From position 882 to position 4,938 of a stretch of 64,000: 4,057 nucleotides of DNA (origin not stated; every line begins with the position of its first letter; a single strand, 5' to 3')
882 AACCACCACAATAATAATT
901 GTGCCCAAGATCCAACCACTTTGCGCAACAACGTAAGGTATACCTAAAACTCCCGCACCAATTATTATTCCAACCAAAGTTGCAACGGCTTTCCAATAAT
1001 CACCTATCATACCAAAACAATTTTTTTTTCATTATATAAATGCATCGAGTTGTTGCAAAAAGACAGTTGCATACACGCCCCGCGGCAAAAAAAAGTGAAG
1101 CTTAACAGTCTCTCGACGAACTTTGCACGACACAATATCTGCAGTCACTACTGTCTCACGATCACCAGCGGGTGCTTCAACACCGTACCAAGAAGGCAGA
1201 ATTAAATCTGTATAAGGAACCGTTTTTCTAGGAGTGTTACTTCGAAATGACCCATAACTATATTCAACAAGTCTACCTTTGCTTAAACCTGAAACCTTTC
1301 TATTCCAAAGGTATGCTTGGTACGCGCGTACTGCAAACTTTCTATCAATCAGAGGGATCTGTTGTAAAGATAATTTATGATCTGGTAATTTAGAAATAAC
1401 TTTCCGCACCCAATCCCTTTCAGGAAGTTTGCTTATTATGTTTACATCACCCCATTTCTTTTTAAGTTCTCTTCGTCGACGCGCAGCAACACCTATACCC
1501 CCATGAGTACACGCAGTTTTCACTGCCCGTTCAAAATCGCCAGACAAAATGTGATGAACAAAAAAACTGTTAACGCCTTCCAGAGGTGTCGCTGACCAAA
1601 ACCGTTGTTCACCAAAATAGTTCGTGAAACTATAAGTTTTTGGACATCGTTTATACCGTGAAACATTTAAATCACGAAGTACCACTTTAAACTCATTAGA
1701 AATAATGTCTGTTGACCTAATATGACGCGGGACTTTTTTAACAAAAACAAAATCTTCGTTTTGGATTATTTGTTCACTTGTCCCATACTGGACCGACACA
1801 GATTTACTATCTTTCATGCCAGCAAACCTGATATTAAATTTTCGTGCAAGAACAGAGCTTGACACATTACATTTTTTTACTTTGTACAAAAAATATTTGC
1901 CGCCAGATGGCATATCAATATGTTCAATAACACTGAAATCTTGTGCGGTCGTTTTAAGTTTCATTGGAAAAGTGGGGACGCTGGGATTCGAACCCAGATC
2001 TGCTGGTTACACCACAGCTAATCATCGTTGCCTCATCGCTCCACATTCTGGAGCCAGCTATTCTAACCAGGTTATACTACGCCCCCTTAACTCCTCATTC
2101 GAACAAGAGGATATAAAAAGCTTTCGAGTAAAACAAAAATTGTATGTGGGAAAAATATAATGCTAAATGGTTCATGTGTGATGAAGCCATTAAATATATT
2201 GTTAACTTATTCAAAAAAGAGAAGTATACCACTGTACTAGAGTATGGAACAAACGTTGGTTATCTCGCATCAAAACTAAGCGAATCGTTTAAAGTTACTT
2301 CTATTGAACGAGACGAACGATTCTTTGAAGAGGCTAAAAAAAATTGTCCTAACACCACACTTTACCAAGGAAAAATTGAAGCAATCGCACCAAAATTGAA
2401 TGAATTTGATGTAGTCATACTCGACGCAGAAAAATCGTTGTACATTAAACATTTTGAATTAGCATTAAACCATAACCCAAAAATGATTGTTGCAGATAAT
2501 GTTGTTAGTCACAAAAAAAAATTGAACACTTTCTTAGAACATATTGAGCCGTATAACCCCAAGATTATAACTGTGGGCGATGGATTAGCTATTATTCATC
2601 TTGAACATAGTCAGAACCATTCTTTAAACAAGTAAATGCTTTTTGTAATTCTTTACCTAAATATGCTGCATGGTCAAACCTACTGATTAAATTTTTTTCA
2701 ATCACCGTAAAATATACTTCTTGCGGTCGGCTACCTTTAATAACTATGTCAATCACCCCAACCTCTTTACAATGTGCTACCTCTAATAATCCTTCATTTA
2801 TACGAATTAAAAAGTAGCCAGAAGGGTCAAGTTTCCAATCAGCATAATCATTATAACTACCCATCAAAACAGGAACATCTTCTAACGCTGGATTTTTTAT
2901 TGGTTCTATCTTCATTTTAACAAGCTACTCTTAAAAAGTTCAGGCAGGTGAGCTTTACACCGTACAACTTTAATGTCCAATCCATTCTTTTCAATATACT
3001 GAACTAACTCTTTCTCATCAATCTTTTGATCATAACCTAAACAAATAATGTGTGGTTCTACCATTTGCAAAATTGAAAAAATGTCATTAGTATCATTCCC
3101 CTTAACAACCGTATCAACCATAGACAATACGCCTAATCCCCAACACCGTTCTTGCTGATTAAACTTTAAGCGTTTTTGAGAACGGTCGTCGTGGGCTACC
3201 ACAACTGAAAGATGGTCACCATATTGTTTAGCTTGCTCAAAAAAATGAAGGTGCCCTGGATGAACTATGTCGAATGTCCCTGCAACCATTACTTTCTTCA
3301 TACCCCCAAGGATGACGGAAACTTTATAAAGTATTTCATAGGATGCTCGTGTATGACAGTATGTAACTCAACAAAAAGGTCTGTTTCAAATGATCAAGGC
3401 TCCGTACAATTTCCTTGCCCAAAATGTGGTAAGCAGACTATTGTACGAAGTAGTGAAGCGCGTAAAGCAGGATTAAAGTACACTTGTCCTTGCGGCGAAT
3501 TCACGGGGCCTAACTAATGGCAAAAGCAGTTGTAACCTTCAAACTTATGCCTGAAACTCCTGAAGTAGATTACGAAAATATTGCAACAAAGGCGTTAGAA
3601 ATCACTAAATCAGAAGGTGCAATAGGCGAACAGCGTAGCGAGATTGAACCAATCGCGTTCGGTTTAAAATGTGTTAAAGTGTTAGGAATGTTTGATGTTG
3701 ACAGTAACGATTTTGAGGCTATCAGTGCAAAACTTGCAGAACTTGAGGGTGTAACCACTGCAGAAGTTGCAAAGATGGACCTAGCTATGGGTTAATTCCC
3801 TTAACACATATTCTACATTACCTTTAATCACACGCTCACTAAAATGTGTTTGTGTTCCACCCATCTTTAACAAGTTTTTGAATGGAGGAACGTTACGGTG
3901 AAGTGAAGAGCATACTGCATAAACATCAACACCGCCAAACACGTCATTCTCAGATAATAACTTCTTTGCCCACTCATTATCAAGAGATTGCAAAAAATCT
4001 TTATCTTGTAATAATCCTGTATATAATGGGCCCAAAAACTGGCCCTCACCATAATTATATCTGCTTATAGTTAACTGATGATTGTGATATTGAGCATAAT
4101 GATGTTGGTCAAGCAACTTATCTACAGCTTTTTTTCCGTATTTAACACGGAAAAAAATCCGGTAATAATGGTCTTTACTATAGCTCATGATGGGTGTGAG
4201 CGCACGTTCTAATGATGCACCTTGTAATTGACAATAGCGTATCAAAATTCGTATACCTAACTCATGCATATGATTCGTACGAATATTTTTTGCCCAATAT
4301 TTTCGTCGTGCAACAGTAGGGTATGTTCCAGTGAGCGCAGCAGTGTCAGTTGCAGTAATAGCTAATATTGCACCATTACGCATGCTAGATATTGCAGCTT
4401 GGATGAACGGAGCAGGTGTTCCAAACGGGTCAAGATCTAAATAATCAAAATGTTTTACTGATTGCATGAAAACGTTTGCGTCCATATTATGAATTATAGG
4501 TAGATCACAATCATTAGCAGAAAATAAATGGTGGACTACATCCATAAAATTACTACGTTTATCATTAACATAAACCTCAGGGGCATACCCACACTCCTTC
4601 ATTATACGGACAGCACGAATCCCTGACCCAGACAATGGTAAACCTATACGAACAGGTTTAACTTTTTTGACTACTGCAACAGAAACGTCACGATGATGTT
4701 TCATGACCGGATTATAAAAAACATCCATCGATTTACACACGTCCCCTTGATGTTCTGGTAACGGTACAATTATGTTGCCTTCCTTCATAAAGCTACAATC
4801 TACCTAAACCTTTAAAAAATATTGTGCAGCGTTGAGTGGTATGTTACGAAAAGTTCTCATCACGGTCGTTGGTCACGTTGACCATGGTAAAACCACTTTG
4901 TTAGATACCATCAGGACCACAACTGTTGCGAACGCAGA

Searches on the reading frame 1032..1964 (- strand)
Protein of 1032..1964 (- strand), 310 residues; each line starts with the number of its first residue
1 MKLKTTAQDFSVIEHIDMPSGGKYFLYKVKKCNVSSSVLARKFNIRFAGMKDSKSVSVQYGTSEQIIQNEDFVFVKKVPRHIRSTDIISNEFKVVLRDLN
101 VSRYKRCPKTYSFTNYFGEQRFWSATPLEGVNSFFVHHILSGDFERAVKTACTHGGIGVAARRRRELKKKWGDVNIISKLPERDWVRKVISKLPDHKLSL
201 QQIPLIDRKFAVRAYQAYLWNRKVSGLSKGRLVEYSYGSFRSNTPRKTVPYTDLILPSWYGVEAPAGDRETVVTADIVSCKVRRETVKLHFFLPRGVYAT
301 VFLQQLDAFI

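Call 19: search_protein_families(library=pfam, proteins=[window:1032-1964:-], max_evalue=0.00001)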
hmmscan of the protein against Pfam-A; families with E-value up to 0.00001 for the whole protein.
window:1032-1964:- (310 aa): 1 family
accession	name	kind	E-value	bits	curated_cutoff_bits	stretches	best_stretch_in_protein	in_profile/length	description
PF01142.23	TruD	-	1.4e-28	100.4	27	1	2-226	17-279/412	tRNA pseudouridine synthase D (TruD)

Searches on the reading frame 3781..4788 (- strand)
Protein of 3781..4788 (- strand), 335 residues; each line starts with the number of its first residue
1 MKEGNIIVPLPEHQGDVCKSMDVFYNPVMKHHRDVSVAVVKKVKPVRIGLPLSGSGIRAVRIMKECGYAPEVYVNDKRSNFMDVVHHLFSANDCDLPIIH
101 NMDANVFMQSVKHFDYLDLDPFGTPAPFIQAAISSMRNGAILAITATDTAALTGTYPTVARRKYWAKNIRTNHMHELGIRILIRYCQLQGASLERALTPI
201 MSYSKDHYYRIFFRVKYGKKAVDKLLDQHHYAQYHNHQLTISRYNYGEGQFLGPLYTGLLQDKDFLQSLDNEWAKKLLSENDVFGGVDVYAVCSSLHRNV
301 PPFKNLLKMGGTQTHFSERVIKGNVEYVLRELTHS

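Call 19: search_protein_families(library=pfam, proteins=[window:3781-4788:-], max_evalue=0.00001)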
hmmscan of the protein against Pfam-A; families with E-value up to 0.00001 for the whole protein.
window:3781-4788:- (335 aa): 1 family
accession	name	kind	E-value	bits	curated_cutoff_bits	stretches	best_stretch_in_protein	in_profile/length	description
PF02005.22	TRM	-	9e-71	239.5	27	1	11-302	8-337/376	N2,N2-dimethylguanosine tRNA methyltransferase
